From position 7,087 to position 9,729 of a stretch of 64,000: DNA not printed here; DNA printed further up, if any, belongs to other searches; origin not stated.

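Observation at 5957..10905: Stand-alone operon: pentapeptide-repeat protein, orphan VirD4/TraG coupling ATPase and HExxH protein, with no secretion channel nearby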

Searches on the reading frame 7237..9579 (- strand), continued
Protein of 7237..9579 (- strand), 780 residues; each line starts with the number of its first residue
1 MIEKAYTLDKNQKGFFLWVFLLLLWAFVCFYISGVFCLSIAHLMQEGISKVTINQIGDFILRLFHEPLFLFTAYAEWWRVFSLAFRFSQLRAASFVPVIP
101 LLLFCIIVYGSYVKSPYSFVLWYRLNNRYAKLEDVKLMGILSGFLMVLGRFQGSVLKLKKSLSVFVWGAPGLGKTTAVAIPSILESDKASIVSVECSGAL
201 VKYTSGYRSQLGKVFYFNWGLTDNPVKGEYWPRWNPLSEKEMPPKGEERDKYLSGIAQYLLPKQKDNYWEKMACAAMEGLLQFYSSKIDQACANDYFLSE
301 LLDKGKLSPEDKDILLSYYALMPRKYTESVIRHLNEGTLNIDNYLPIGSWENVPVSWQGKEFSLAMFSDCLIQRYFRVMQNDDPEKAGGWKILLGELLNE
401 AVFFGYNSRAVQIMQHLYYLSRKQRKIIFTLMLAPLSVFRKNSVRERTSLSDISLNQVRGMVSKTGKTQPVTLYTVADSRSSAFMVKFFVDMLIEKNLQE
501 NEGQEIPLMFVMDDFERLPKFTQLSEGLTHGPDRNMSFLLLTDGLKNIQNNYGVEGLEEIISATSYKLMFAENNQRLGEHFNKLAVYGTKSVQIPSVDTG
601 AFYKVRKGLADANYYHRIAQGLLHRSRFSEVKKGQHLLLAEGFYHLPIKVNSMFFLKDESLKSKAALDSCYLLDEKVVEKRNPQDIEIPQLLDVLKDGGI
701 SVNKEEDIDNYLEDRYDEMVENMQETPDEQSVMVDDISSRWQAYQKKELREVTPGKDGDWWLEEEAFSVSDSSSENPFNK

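Call 68: list_cluster_members(proteins=[P0026, P0053, P0093, P0097, P0117, P0127, P0229, P0256, P0269, P0282])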
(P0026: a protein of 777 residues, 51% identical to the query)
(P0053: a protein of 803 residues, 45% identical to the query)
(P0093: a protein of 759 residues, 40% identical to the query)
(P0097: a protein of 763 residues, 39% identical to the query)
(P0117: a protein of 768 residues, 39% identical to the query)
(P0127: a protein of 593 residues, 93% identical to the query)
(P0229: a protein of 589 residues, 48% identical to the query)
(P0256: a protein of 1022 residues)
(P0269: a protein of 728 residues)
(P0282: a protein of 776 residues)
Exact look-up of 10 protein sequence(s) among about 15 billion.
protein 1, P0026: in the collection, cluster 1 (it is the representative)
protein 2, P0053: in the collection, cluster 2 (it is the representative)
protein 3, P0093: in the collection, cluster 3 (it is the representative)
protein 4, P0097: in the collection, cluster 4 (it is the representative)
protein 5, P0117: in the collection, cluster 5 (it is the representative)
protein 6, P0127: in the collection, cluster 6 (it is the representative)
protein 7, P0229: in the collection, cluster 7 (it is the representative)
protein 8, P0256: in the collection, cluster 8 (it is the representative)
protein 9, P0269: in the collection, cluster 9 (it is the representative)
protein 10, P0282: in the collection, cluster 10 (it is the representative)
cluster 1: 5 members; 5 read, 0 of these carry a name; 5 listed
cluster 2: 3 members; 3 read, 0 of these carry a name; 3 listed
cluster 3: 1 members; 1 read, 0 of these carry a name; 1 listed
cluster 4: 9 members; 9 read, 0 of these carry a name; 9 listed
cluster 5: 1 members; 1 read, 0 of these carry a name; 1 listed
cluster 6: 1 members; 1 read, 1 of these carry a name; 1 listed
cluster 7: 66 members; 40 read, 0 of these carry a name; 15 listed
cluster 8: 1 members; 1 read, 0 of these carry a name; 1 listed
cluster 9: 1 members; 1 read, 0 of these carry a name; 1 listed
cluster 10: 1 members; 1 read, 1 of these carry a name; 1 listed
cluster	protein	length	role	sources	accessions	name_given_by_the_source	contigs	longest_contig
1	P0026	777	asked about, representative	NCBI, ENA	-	-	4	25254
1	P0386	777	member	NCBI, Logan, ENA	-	-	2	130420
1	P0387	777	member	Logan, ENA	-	-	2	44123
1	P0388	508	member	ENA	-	-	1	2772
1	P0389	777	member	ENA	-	-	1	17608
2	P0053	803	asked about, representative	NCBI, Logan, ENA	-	-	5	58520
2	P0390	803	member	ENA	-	-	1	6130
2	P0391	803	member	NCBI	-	-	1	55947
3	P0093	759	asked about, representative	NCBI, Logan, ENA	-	-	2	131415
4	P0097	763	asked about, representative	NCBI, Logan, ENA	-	-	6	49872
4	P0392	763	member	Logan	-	-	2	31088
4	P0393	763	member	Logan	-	-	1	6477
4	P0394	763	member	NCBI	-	-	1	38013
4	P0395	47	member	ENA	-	-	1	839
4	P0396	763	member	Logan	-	-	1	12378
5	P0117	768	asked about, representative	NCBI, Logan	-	-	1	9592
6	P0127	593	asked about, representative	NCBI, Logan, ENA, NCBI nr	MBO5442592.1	MAG: hypothetical protein J6A33_02260 [Alphaproteobacteria bacterium] | hypothetical protein [Alphaproteobacteria bacterium]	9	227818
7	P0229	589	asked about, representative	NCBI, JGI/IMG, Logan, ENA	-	-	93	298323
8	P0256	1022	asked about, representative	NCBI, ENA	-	-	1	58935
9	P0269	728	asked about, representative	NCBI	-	-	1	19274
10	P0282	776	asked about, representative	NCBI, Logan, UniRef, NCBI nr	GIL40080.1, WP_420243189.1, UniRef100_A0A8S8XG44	type IV secretory system conjugative DNA transfer family protein [Roseiterribacter ... | Uncharacterized protein n=1 Tax=Roseiterribacter gracilis TaxID=2812848 ... | hypothetical protein TMPK1_23170 [Rhodospirillales bacterium TMPK1]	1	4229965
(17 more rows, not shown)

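Call 69: search_protein_families(library=ncbifam, proteins=[L029:2307-4478:+, L029:4706-5377:+, L029:5384-6724:+, L029:6735-8882:+, L029:10001-13069:+, L037:5958-7934:+, L037:13070-13759:+, L038:10001-12331:+], max_evalue=0.001)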
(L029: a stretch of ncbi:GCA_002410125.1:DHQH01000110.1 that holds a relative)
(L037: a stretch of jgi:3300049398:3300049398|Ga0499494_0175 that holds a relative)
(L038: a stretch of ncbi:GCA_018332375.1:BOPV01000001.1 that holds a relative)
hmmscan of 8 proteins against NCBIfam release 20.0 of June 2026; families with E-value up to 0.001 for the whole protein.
L029:2307-4478:+ (723 aa): 1 family
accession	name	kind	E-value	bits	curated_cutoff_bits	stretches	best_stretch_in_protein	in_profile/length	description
TIGR01845.1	outer_NodT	subfamily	0.00079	18.4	210.05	0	62-315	81-321/460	efflux transporter outer membrane subunit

L029:4706-5377:+ (223 aa): 16 families
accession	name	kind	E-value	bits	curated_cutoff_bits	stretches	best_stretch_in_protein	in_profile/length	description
TIGR01730.1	RND_mfp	subfamily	8e-34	117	94.9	1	3-220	15-247/322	efflux RND transporter periplasmic adaptor subunit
TIGR00999.1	8a0102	subfamily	1.5e-19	70.1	319.3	1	85-217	74-201/271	CzcB/NccB family metal efflux transporter periplasmic adaptor subunit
TIGR00998.1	8a0101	subfamily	3.2e-15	55.9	390.8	1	51-184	159-282/334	EmrA/EmrK family multidrug efflux transporter periplasmic adaptor subunit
TIGR01843.1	type_I_hlyD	subfamily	3.5e-09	36.1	208.65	1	50-172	214-336/422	HlyD family type I secretion periplasmic adaptor subunit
NF007785.0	PRK10476.1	equivalog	8.1e-09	34.7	376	1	93-187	193-288/347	multidrug transporter subunit MdtN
NF002939.0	PRK03598.1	equivalog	6.1e-08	32.2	393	1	55-183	149-280/332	secretion protein HlyD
NF011715.0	PRK15136.1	equivalog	1.3e-07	30.6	563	1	75-181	179-290/390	multidrug efflux MFS transporter periplasmic adaptor subunit EmrA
TIGR01000.1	bacteriocin_acc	subfamily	7.7e-06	25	258.85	0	49-184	258-400/457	bacteriocin secretion accessory protein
NF007850.1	PRK10559.1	equivalog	3e-05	23.3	400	1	50-199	86-238/303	p-hydroxybenzoic acid efflux pump subunit AaeA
NF008814.0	PRK11854.1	equivalog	3e-05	22.6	722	1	19-143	48-182/637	pyruvate dehydrogenase complex dihydrolipoyllysine-residue acetyltransferase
NF033834.1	RND_adapt_MexA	exception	3.1e-05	23.2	750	1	19-133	68-182/373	multidrug efflux RND transporter periplasmic adaptor subunit MexA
TIGR03794.1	NHLM_micro_HlyD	equivalog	4.2e-05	22.6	156.2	0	94-141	238-285/421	NHLP bacteriocin system secretion protein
TIGR02971.1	heterocyst_DevB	subfamily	6.1e-05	22.6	129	1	50-188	147-283/327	ABC exporter membrane fusion protein, DevB family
NF008589.1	PRK11556.1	equivalog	0.00011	21.2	391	1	14-196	84-289/392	MdtA/MuxA family multidrug efflux RND transporter periplasmic adaptor subunit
NF008606.0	PRK11578.1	equivalog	0.00043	19.5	342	0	18-107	65-168/371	macrolide transporter subunit MacA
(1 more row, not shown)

L029:5384-6724:+ (446 aa): 5 families
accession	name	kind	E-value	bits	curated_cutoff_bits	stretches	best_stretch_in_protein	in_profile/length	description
NF011715.0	PRK15136.1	equivalog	1.5e-09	37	563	1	171-301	18-147/390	multidrug efflux MFS transporter periplasmic adaptor subunit EmrA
TIGR01730.1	RND_mfp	subfamily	1.7e-08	33.8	94.9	1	199-385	13-211/322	efflux RND transporter periplasmic adaptor subunit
TIGR01000.1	bacteriocin_acc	subfamily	5.4e-07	28.8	258.85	0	338-416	351-433/457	bacteriocin secretion accessory protein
TIGR00998.1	8a0101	subfamily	8.7e-06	24.9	390.8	1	186-295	14-122/334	EmrA/EmrK family multidrug efflux transporter periplasmic adaptor subunit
TIGR01843.1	type_I_hlyD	subfamily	0.00066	18.8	208.65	1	184-291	14-121/422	HlyD family type I secretion periplasmic adaptor subunit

L029:6735-8882:+ (715 aa): 6 families
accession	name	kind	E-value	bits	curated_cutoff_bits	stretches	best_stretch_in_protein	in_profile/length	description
NF041824.1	daptide_HExxH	equivalog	7.2e-46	157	300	1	40-397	22-359/379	daptide biosynthesis intramembrane metalloprotease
NF058609.1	RiPP_HExxH_LiaK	equivalog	1.7e-09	37.7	225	1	157-325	56-220/246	YydH/LiaK family epipeptide maturation metalloprotease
TIGR01843.1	type_I_hlyD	subfamily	8.6e-06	25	208.65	0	424-510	9-96/422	HlyD family type I secretion periplasmic adaptor subunit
TIGR03794.1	NHLM_micro_HlyD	equivalog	0.00014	20.9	156.2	0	425-515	25-116/421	NHLP bacteriocin system secretion protein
TIGR00999.1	8a0102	subfamily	0.00045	19.4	319.3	0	537-622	82-164/271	CzcB/NccB family metal efflux transporter periplasmic adaptor subunit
TIGR01730.1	RND_mfp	subfamily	0.00053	19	94.9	0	467-604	36-188/322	efflux RND transporter periplasmic adaptor subunit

L029:10001-13069:+ (1022 aa): 6 families
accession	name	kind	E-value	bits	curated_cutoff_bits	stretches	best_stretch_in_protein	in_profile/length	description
NF045973.1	conju_CD1115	equivalog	2.8e-27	95.7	250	2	400-662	178-425/442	VirD4-like conjugal transfer protein, CD1115 family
NF010472.0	PRK13897.1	equivalog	9e-26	90.6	728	2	425-797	315-640/657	type IV secretion system component VirD4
NF010450.0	PRK13876.1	subfamily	1.7e-24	86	674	2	22-222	7-202/667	IncP-type conjugal transfer protein TraG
NF010424.0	PRK13850.1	equivalog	1.7e-14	52.9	681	2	94-220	66-196/670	type IV secretion system ATPase VirD4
NF010453.0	PRK13880.1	subfamily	4.3e-11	41.7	586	2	66-294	60-294/630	conjugal transfer coupling protein TraG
TIGR02759.1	TraD_Ftype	equivalog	4.6e-06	25.7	521.35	1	440-677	333-553/566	type IV conjugative transfer system coupling protein TraD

L037:5958-7934:+ (658 aa): 1 family
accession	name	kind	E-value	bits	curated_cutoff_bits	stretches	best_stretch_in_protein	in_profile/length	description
TIGR01844.1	type_I_sec_TolC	subfamily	8.6e-07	28.3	225.15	1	239-462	175-398/414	TolC family outer membrane protein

L037:13070-13759:+ (229 aa): 0 families

L038:10001-12331:+ (776 aa): 10 families
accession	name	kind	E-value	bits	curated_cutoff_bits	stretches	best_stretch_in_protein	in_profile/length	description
NF045973.1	conju_CD1115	equivalog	4.6e-43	147.7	250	1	164-600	26-426/442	VirD4-like conjugal transfer protein, CD1115 family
NF010472.0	PRK13897.1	equivalog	2.5e-33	115.5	728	2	365-629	321-568/657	type IV secretion system component VirD4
NF010450.0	PRK13876.1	subfamily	1.9e-32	112.3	674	2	365-635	313-567/667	IncP-type conjugal transfer protein TraG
NF010424.0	PRK13850.1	equivalog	1.3e-24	86.4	681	2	359-720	296-641/670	type IV secretion system ATPase VirD4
NF010453.0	PRK13880.1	subfamily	2.9e-24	85.2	586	1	163-588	170-562/630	conjugal transfer coupling protein TraG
NF010394.0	PRK13822.1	subfamily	5.3e-15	55.2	443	1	462-622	479-632/643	conjugal transfer coupling protein TraG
TIGR02767.1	TraG-Ti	equivalog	1.8e-14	53.5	686.2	1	462-622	467-619/623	Ti-type conjugative transfer system protein TraG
TIGR02759.1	TraD_Ftype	equivalog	1.7e-06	27.1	521.35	1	462-545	409-492/566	type IV conjugative transfer system coupling protein TraD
NF041326.1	Bacteroid_MobC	subfamily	1e-05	24.2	900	1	465-556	461-552/655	conjugal transfer protein MobC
TIGR03743.1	SXT_TraD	subfamily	0.00039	19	366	1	484-598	509-625/636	conjugative transfer system coupling protein TraD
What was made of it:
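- The MFP/M50 set of L029 resembles a peptide (RiPP-type) maturation and export module that may simply share the OMF (call 69).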

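Call 73: find_encoding_contigs(protein=P0287, flank=8000, max_places=1)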
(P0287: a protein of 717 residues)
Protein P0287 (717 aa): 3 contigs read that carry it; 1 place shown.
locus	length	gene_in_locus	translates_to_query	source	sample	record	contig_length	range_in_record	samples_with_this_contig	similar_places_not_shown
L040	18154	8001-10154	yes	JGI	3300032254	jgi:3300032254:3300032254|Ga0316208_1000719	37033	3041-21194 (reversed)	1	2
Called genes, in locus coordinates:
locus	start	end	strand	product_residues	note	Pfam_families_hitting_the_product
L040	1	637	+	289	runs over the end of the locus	-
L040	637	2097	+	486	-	-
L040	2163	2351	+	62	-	-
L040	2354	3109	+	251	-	PF04335:VirB8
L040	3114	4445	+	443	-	PF03524:CagX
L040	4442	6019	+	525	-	PF03743:TrbI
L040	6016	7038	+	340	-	PF00437:T2SSE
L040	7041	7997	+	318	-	-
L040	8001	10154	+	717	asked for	PF02534:T4SS-DNA_transf, PF10412:TrwB_AAD_bind, PF12696:TraG-D_C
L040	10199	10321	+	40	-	-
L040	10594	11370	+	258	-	PF00145:DNA_methylase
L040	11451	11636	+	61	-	-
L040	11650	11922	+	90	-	-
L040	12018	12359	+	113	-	-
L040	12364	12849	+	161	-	-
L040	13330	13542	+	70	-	-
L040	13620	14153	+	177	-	-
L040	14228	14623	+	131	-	-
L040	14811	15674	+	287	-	-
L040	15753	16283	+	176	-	-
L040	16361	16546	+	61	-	-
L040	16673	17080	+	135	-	-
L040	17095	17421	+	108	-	PF12637:TSCPD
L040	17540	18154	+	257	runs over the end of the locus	PF01507:PAPS_reduct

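Call 74: find_encoding_contigs(protein=P0317, flank=8000, max_places=1)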
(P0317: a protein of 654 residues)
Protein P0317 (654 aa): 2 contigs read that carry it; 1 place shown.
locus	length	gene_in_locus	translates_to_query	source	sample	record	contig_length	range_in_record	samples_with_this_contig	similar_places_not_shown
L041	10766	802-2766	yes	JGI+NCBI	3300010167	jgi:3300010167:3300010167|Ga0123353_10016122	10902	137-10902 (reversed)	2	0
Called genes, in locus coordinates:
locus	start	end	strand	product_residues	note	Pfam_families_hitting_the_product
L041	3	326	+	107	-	PF00587:tRNA-synt_2b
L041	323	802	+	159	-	-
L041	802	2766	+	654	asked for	-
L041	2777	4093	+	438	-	PF13393:tRNA-synt_His, PF00587:tRNA-synt_2b, PF03129:HGTP_anticodon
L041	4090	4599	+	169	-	PF01252:Peptidase_A8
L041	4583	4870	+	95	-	-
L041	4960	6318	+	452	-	PF00224:PK, PF02887:PK_C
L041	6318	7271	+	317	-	PF00698:Acyl_transf_1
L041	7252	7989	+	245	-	PF00106:adh_short, PF08659:KR, PF01370:Epimerase (weak), PF13460:NAD_binding_10 (weak), PF13561:adh_short_C2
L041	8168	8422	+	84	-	PF14573:PP-binding_2 (weak), PF00550:PP-binding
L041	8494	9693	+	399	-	PF00109:ketoacyl-synt, PF02801:Ketoacyl-synt_C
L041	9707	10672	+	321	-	PF02618:YceG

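Call 75: find_encoding_contigs(protein=P0253, flank=8000, max_places=1)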
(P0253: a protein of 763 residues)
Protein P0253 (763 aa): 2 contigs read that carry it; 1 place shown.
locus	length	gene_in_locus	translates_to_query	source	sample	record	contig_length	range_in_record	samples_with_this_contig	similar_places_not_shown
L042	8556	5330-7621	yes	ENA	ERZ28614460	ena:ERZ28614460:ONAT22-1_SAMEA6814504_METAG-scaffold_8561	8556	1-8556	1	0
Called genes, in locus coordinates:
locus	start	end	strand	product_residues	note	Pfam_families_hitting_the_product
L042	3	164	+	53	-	?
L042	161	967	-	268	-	PF01416:PseudoU_synth_1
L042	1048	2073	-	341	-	PF01408:GFO_IDH_MocA, PF02423:OCD_Mu_crystall, PF22725:GFO_IDH_MocA_C3, PF02894:GFO_IDH_MocA_C (weak)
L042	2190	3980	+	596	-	-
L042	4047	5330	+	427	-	PF13599:Pentapeptide_4, PF25296:Decapeptide (weak), PF00805:Pentapeptide, PF13576:Pentapeptide_3 (weak), PF13599:Pentapeptide_4, PF00805:Pentapeptide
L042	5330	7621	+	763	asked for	-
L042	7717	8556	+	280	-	?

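Call 81: find_related_loci(query=A5, collection=metagenome_contigs, flank=10000)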
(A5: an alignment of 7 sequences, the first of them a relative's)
Query A5 (1013 aa) in metagenome_contigs; peptide patterns used: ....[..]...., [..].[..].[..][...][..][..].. (x = any residue, [..] = any of these).
116 stretches matched a pattern; 55 encode a relative of the query (tblastn E <= 1e-3); 55 distinct loci.
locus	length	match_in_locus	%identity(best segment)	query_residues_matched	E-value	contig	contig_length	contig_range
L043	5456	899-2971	47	14-707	0e+0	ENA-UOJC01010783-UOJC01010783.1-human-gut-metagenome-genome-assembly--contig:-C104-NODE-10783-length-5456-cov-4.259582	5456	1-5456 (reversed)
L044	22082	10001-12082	47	10-706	0e+0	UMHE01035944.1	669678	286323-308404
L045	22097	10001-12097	43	10-705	0e+0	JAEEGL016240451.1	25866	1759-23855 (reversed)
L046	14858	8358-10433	43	14-706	0e+0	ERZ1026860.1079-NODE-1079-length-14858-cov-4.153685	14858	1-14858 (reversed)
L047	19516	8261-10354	42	14-712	2e-180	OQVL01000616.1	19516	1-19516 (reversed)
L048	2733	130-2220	43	9-706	0e+0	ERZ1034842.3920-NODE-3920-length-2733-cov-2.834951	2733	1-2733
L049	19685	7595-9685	43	9-706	5e-180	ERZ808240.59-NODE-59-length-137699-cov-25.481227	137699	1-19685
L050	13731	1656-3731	42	14-706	3e-179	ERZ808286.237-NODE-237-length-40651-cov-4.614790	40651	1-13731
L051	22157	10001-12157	42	10-726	3e-178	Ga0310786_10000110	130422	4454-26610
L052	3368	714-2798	41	11-706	0e+0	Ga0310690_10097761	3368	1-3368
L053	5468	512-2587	42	14-706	1e-178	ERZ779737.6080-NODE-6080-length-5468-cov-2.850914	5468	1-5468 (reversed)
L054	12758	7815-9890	42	14-706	8e-175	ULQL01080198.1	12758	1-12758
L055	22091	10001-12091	41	9-706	1e-174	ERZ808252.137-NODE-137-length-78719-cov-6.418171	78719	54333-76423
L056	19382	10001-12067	41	15-694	2e-172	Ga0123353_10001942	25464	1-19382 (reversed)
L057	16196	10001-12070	38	14-701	7e-151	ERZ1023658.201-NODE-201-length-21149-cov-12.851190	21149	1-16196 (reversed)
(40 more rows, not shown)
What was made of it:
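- Tried and rejected: A narrower alignment worked (call 81).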
